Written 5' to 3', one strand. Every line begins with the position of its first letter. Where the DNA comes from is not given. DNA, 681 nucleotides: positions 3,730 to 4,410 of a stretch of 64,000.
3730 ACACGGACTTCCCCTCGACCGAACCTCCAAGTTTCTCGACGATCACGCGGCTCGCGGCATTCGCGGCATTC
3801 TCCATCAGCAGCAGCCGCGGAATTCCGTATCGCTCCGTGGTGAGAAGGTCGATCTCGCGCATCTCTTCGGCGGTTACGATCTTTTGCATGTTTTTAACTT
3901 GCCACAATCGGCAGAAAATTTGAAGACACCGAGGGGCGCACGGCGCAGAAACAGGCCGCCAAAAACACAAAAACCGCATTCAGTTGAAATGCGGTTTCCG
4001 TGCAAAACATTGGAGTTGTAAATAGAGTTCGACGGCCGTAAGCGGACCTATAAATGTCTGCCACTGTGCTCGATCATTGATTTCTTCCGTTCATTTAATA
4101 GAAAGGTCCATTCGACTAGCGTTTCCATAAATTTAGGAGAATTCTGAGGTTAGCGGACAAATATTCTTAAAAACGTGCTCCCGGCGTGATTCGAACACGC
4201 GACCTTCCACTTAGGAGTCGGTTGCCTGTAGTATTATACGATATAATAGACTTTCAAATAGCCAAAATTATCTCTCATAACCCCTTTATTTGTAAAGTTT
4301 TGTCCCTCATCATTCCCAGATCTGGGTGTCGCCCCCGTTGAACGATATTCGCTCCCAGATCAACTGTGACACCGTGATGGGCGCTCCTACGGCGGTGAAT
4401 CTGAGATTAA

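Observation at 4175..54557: ~50 kb block bracketed by tRNA-Arg(CCT) and a perfect 43-nt copy of its 3' half: a tRNA-integrated island with no integrase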

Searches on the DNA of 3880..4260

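Call 91: search_rna_families(source=window, start=3880, end=4260, threshold=evalue, max_evalue=1)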
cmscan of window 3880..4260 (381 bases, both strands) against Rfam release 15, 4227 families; matches with E-value up to 1: 4.
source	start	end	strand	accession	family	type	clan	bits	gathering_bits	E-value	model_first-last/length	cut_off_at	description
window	4175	4260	+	RF04354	Plastid-ycf2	Cis-reg;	-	22.2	65.7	0.028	1-58/75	3'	Plastid-ycf2 5UTR RNA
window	3937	4028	-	RF01455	DPB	Cis-reg;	-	20.6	40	0.79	1-86/86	no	Stem loopII regulatory element in POLB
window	4176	4260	-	RF00005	tRNA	Gene; tRNA;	CL00001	18.9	29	0.21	13-71/71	5'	tRNA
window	3934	3973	-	RF00039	DicF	Gene; antisense;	-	15.3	48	0.91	1-52/52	no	DicF RNA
